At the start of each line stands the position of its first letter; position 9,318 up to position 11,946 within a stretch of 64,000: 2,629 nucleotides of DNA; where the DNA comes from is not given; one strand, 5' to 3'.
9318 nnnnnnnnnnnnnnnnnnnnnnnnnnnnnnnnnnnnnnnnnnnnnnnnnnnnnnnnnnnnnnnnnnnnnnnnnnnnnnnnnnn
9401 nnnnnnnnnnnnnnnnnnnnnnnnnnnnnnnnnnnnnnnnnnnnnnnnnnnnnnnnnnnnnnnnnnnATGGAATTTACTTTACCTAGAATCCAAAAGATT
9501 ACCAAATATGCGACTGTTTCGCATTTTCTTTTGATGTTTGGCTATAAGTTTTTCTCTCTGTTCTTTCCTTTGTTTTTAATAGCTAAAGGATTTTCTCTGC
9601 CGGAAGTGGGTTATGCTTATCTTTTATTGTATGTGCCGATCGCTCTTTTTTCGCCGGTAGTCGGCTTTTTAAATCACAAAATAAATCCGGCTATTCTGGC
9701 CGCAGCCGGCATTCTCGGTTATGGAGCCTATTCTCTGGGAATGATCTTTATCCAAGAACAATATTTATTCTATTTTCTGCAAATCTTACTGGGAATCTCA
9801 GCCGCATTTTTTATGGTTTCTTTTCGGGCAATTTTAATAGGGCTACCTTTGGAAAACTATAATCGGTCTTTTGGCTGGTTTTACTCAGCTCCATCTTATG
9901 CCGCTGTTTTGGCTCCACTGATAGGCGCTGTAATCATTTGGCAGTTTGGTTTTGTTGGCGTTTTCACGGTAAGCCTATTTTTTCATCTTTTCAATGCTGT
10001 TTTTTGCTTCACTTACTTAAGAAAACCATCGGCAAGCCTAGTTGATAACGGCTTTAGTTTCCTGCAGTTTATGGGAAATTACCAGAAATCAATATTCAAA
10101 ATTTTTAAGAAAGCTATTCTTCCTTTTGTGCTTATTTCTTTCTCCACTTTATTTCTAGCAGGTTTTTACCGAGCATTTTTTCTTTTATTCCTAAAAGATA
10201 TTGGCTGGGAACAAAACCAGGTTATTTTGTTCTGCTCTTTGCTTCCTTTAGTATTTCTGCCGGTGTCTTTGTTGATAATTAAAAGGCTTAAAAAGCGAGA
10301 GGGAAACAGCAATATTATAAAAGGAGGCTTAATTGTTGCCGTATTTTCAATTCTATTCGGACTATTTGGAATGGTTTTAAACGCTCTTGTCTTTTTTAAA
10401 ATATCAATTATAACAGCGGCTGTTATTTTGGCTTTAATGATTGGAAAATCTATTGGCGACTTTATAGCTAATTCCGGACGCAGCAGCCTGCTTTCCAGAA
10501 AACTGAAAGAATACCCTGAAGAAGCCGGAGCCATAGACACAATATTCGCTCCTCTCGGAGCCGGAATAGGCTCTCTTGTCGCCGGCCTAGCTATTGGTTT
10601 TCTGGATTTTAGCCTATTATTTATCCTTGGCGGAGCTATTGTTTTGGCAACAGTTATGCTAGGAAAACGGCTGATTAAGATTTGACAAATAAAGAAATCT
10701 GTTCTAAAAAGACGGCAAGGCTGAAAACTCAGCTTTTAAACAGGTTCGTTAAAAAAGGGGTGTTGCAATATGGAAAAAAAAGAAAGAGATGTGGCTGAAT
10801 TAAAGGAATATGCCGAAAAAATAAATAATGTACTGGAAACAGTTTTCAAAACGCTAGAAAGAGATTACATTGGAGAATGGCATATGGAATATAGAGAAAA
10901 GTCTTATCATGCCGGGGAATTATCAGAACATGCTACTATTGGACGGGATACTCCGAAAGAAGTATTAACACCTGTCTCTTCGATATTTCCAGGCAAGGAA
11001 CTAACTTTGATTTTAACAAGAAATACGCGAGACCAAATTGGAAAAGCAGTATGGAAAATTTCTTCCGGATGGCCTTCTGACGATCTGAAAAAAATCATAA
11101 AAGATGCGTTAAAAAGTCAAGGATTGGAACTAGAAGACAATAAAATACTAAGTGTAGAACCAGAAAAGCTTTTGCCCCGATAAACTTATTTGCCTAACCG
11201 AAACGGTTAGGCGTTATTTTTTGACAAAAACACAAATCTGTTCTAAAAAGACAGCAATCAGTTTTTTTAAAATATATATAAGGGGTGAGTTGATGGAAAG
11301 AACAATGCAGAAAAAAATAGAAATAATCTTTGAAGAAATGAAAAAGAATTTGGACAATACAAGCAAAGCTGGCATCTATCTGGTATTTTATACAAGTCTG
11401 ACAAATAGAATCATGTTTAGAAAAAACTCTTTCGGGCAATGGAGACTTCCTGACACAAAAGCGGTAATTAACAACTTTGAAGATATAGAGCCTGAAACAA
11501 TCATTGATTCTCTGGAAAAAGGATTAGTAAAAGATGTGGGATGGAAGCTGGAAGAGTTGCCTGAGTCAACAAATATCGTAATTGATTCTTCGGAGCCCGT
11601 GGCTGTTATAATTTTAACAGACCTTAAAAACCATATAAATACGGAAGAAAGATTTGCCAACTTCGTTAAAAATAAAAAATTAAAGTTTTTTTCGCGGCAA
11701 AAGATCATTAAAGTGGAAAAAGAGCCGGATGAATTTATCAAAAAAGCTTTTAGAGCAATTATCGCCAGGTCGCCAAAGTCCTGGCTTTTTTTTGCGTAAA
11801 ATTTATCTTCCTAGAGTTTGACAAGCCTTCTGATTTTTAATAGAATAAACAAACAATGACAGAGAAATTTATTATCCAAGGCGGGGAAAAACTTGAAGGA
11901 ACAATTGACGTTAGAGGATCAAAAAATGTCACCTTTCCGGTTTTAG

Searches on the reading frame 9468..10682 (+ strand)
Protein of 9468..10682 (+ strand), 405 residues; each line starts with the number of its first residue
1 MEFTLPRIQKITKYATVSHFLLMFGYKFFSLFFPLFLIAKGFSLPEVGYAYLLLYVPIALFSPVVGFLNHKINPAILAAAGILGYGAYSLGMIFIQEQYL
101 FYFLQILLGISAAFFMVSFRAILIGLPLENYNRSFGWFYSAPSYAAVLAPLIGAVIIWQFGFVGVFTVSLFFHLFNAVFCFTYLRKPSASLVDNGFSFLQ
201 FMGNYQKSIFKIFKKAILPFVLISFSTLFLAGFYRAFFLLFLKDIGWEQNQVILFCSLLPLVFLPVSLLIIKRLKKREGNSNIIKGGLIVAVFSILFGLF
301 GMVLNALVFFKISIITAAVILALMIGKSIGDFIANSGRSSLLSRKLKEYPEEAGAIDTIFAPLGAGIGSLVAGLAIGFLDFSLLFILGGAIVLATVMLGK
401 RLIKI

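Call 8: search_protein_families(library=pfam, proteins=[window:9468-10682:+], max_evalue=1)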
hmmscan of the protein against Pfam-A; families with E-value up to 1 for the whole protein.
window:9468-10682:+ (405 aa): 2 families
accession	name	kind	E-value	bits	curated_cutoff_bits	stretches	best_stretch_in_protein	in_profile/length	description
PF07690.21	MFS_1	-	2.2e-17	63.5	33.4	1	17-325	3-319/347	Major Facilitator Superfamily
PF23837.1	DUF7207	-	0.12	12.7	27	1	270-323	39-92/120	Family of unknown function (DUF7207)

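Call 19: find_homologous_proteins(query=window:9468-10682:+, max_evalue=1e-30)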
Query window:9468-10682:+ (405 aa): 351 proteins with E <= 1e-30 among 8000 candidates; the best 120 are listed.
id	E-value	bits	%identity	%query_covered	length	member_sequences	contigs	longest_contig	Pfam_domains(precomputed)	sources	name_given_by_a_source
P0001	4.5e-248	841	100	100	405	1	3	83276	PF07690.22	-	-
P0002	1.4e-207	708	84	100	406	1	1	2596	PF07690.22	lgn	-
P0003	2.8e-202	691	80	99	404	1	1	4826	PF07690.22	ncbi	-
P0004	9.7e-169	580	68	100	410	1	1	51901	PF07690.22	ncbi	ncbi:MAG: MFS transporter [bacterium]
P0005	3.9e-165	568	70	93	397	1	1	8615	PF07690.22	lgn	-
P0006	8.7e-157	541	64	100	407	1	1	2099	PF07690.22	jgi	-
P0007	1.6e-154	533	63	99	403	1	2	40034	PF07690.22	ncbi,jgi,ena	-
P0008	4.9e-153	529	80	78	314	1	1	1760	PF07690.22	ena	-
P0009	8.5e-147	508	62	98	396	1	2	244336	PF07690.22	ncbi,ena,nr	ncbi:MFS transporter [Candidatus Parcubacteria bacterium]|nr:MFS transporter [Candidatus Parcubacter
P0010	1.0e-142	495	59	99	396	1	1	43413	PF07690.22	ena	-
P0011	8.2e-140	485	60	97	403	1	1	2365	PF07690.22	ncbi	-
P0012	2.9e-138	480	60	99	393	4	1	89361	PF07690.22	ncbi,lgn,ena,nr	ncbi:MFS transporter [Patescibacteria group bacterium]|nr:MFS transporter [Patescibacteria group bac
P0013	1.3e-137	478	58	99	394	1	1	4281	PF07690.22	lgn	-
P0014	1.0e-136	475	58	98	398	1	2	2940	PF07690.22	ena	-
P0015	7.3e-136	472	58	99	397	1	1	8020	PF07690.22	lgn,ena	-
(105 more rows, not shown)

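Call 22: find_encoding_contigs(protein=P0003, flank=5000, max_places=3)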
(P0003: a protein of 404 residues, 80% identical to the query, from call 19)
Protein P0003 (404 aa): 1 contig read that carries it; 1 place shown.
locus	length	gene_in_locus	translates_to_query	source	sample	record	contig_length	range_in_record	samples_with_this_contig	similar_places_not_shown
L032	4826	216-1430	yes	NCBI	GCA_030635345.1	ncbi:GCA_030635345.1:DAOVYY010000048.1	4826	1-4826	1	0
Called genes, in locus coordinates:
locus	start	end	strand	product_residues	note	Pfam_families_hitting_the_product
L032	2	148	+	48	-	?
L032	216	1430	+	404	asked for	PF07690:MFS_1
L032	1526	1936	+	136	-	-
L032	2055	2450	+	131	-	-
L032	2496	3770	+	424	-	PF00275:EPSP_synthase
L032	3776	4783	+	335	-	PF06723:MreB_Mbl, PF00022:Actin, PF00012:HSP70 (weak), PF14450:FtsA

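Call 23: find_encoding_contigs(protein=P0004, flank=5000, max_places=3)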
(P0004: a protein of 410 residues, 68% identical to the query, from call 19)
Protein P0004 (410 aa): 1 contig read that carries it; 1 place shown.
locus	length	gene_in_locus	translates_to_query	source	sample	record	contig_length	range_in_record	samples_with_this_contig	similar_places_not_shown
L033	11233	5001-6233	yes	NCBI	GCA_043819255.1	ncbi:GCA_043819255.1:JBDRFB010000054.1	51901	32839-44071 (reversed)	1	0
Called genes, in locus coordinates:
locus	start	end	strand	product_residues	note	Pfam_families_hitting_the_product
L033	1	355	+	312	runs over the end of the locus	PF01193:RNA_pol_L, PF14520:HHH_5 (faint), PF01000:RNA_pol_A_bac, PF03118:RNA_pol_A_CTD, PF26169:HHH_XRCC3_RpoA (weak)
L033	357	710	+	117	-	PF01196:Ribosomal_L17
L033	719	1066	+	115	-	PF00572:Ribosomal_L13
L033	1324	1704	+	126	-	PF00380:Ribosomal_S9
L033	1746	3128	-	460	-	-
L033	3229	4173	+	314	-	-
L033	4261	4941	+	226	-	PF02585:PIG-L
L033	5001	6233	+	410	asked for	PF07690:MFS_1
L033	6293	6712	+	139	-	-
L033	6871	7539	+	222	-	-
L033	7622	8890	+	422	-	PF00275:EPSP_synthase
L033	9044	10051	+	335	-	PF06723:MreB_Mbl, PF00022:Actin, PF00012:HSP70 (weak), PF14450:FtsA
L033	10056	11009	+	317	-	PF13177:DNA_pol3_delta2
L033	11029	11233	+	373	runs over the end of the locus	PF07963:N_methyl (weak), PF09603:Fib_succ_major (faint)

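Call 24: find_encoding_contigs(protein=P0005, flank=5000, max_places=3)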
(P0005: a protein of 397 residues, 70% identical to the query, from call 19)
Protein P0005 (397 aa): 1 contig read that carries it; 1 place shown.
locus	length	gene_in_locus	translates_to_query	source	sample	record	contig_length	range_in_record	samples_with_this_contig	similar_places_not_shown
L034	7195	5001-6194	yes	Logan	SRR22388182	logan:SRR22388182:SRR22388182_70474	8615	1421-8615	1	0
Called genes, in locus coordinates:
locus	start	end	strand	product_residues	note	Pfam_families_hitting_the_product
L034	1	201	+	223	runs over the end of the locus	PF00163:Ribosomal_S4, PF01479:S4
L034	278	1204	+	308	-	PF01193:RNA_pol_L, PF01000:RNA_pol_A_bac, PF03118:RNA_pol_A_CTD, PF26169:HHH_XRCC3_RpoA (weak)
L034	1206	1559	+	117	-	PF01196:Ribosomal_L17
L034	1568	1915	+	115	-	PF00572:Ribosomal_L13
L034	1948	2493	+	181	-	PF00380:Ribosomal_S9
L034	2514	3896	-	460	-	-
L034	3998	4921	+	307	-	-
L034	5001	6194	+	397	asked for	PF07690:MFS_1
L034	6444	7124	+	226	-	-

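Call 25: find_encoding_contigs(protein=P0002, flank=5000, max_places=3)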
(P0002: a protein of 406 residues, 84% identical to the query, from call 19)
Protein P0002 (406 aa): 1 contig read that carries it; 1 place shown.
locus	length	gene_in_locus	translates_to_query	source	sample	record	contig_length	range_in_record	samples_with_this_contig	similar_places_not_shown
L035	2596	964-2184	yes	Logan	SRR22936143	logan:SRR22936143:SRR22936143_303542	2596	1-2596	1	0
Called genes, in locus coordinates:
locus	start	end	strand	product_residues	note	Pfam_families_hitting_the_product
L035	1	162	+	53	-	?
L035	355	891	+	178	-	-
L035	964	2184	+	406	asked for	PF07690:MFS_1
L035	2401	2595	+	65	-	?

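Call 113: find_encoding_contigs(protein=P0008, flank=3000, max_places=2)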
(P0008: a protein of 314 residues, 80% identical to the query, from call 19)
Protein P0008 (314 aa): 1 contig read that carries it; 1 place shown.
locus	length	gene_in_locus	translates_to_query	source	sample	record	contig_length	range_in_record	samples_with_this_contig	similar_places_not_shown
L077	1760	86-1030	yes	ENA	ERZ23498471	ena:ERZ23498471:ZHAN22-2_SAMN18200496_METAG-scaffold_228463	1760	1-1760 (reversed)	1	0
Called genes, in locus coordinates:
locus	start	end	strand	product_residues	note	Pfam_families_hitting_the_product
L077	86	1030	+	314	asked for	PF07690:MFS_1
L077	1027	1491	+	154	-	-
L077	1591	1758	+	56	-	?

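Call 114: find_encoding_contigs(protein=P0007, flank=4000, max_places=2)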
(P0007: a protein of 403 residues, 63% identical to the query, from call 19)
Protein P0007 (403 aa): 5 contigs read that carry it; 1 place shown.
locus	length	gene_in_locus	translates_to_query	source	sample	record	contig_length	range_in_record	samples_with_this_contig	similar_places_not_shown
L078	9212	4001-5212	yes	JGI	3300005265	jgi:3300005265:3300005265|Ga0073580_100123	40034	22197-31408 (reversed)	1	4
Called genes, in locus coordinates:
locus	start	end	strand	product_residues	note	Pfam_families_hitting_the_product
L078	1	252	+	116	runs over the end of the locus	PF01196:Ribosomal_L17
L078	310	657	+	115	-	PF00572:Ribosomal_L13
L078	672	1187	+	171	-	PF00380:Ribosomal_S9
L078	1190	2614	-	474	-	-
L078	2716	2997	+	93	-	-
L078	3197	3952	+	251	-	PF00293:NUDIX (faint)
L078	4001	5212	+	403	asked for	PF07690:MFS_1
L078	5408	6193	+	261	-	PF07719:TPR_2 (faint), PF13424:TPR_12 (faint)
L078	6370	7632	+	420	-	PF00275:EPSP_synthase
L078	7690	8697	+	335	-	PF06723:MreB_Mbl, PF00022:Actin (weak), PF00012:HSP70 (weak), PF14450:FtsA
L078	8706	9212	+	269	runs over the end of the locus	PF13177:DNA_pol3_delta2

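Call 115: find_encoding_contigs(protein=P0009, flank=4000, max_places=2)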
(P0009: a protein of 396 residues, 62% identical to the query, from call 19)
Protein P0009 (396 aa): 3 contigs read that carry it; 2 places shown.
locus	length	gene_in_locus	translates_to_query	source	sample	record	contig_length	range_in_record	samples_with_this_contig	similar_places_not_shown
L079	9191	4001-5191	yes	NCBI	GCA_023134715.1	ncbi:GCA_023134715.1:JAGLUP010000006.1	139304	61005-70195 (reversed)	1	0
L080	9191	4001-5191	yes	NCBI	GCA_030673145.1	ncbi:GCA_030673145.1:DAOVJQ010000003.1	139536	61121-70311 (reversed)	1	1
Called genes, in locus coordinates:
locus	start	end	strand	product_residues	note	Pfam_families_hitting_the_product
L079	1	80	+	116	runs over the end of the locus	PF00572:Ribosomal_L13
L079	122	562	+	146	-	PF00380:Ribosomal_S9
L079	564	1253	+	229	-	PF12705:PDDEXK_1 (weak)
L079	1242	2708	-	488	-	-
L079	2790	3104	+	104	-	-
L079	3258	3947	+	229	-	PF00293:NUDIX (faint)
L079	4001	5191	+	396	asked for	PF07690:MFS_1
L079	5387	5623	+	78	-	-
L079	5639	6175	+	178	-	-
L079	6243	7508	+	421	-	PF00275:EPSP_synthase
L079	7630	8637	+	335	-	PF06723:MreB_Mbl, PF00022:Actin, PF00012:HSP70, PF14450:FtsA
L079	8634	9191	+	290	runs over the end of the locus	PF13177:DNA_pol3_delta2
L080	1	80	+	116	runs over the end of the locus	PF00572:Ribosomal_L13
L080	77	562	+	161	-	PF00380:Ribosomal_S9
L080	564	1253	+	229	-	PF12705:PDDEXK_1 (weak)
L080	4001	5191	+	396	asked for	PF07690:MFS_1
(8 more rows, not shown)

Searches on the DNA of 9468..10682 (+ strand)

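Call 88: search_rna_families(source=L035, start=120, end=420, threshold=evalue, max_evalue=1)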
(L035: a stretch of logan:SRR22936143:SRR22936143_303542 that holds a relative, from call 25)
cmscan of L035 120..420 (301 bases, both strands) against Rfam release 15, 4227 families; matches with E-value up to 1: 1.
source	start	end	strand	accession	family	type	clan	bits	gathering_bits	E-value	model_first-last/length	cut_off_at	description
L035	346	404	+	RF00606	SNORD93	Gene; snRNA; snoRNA; CD-box;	-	18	60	0.89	1-74/74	no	Small nucleolar RNA SNORD93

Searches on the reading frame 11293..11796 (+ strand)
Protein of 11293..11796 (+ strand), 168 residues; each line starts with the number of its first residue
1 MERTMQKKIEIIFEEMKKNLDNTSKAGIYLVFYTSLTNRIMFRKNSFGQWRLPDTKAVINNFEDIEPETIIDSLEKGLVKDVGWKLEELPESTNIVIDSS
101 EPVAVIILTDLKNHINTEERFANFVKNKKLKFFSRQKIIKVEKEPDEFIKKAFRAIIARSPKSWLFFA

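Call 8: search_protein_families(library=pfam, proteins=[window:11293-11796:+], max_evalue=1)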
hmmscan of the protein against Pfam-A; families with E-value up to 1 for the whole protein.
window:11293-11796:+ (168 aa): 2 families
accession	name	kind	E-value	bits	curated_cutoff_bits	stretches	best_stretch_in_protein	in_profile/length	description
PF10401.14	IRF-3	-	0.035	14.3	27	1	19-79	17-77/180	Interferon-regulatory factor 3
PF10153.14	Efg1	-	0.092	13.6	25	1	109-143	34-68/113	rRNA-processing protein Efg1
